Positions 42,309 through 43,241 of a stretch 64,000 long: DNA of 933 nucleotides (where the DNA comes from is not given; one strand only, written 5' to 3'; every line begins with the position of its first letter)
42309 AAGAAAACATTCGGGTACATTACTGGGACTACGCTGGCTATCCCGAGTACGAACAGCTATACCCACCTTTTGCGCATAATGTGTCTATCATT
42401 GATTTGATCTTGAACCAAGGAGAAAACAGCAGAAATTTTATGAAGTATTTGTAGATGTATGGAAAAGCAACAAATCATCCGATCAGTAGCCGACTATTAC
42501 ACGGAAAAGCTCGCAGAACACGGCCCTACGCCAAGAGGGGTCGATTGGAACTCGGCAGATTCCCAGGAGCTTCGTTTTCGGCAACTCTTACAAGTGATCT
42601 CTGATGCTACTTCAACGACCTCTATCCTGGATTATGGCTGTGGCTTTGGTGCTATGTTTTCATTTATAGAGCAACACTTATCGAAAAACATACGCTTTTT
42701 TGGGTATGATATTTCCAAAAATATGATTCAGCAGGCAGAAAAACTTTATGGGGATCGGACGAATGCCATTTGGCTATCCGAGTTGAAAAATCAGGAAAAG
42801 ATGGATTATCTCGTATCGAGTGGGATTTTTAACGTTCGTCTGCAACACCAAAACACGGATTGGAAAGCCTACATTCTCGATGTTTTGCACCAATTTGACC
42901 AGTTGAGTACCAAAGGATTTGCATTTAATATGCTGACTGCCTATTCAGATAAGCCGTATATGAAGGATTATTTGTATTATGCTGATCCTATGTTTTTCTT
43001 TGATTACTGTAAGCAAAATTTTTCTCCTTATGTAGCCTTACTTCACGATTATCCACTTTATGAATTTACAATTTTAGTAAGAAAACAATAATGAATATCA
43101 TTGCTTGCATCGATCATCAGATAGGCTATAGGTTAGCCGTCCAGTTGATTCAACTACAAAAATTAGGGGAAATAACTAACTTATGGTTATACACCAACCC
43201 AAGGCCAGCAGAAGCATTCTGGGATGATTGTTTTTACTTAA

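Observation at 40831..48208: Arn/Gtr-like lipid-carrier glycosylation operon for an N-formylated 4-amino-4,6-dideoxyhexose, with aroQ fused at its end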

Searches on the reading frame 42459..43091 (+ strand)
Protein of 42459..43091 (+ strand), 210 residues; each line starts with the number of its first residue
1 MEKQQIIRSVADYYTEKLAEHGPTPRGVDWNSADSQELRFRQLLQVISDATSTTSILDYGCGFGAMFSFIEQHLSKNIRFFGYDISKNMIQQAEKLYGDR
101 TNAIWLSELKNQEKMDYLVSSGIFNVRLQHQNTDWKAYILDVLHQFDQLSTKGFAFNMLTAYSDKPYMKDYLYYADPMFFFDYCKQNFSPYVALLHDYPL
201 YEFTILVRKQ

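Call 4: search_protein_families(library=pfam, proteins=[window:42459-43091:+], max_evalue=0.01)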
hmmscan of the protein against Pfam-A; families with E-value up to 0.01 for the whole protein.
window:42459-43091:+ (210 aa): 6 families
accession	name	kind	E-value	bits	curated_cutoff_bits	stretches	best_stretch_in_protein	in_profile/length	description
PF08242.18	Methyltransf_12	-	1.9e-07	32.2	30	1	57-126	1-77/98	Methyltransferase domain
PF13649.12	Methyltransf_25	-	3.2e-07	31.4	27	1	56-101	1-45/97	Methyltransferase domain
PF13847.12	Methyltransf_31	-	6.9e-07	29.5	27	1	52-96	3-47/145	Methyltransferase domain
PF08241.18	Methyltransf_11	-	9.4e-05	23.4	21.2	1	57-102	1-43/95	Methyltransferase domain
PF13489.12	Methyltransf_23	-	0.00023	21.4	27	1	40-117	9-84/164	Methyltransferase domain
PF13679.12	Methyltransf_32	-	0.0077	16.6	27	0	42-99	15-75/143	Methyltransferase domain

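Call 5: search_protein_families(library=ncbifam, proteins=[window:42459-43091:+], max_evalue=0.01)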
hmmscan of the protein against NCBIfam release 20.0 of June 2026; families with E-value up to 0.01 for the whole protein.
window:42459-43091:+ (210 aa): 15 families
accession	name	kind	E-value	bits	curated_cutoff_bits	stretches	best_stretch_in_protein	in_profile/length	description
TIGR02072.1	BioC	equivalog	1.3e-07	31.7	184.95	1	33-110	13-92/244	malonyl-ACP O-methyltransferase BioC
NF040539.1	AST_met_ArsM_2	exception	9.1e-06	25.7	240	1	7-95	15-99/262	putative arsinothricin biosynthesis methyltransferase ArsM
NF008300.0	PRK11088.1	equivalog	3.1e-05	23.6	303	1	50-99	83-134/272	23S rRNA (guanine(745)-N(1))-methyltransferase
NF008686.0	PRK11705.1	equivalog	3.5e-05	23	400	1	52-125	167-239/383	cyclopropane fatty acyl phospholipid synthase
NF001244.0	PRK00216.1-5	equivalog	3.6e-05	23.2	216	1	47-99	43-95/236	bifunctional demethylmenaquinone methyltransferase/2-methoxy-6-polyprenyl-1,4-benzoquinol methylase UbiE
NF005379.0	PRK06922.1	equivalog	4.2e-05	22.1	602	1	45-125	411-498/677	class I SAM-dependent methyltransferase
NF010703.0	PRK14103.1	equivalog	6.2e-05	22.5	320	1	33-131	11-106/256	trans-aconitate 2-methyltransferase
NF045667.1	MTase_DVU1556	equivalog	0.00023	20.7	155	1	50-97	20-65/213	DVU_1556 family methyltransferase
TIGR02021.1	BchM-ChlM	equivalog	0.00032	20.2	158.9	1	41-102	42-101/218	magnesium protoporphyrin IX methyltransferase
NF000466.2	16S_rRNA_Rmt_gen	equivalog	0.00048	19.5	250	1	43-99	97-152/254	Rmt family 16S rRNA (guanine(1405)-N(7))-methyltransferase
NF043040.1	corrin_prot_MT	hypoth_equivalog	0.00064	19.2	180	1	46-99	34-85/216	corrinoid protein-associated methyltransferase CpaM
NF002463.0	PRK01683.1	equivalog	0.0022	17.6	297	1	42-99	22-77/258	trans-aconitate 2-methyltransferase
TIGR00740.1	TIGR00740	equivalog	0.0028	17.4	193.3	1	52-104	53-106/239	carboxy-S-adenosyl-L-methionine synthase CmoA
TIGR01934.1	MenG_MenH_UbiE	subfamily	0.0038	16.6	158.35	1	50-101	37-86/223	ubiquinone/menaquinone biosynthesis methyltransferase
TIGR03534.1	RF_mod_PrmC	equivalog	0.0047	16.4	199.1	1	44-120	81-162/253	peptide chain release factor N(5)-glutamine methyltransferase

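Call 75: search_solved_structures(query=window:42459-43091:+, max_evalue=0.01)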
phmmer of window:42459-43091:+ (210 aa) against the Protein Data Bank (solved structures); distinct sequences matched with E-value up to 0.01: 4.
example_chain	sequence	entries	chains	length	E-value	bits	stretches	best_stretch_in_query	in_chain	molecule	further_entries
5doo_A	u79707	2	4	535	0.0024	21.2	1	51-156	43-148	protein lysine methyltransferase 2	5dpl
5je3_A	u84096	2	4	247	0.004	20.4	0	32-114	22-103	Methyl transferase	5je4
5jdz_A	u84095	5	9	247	0.0041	20.4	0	32-114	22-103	Methyl transferase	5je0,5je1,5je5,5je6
5jdy_A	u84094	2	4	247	0.0041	20.4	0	32-114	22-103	Methyl transferase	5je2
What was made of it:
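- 42459..43091 (+): Class I SAM methyltransferase MT1 (210 aa), substrate unknown. Presumed to methylate the sugar. Only marginal PDB matches (call 75).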
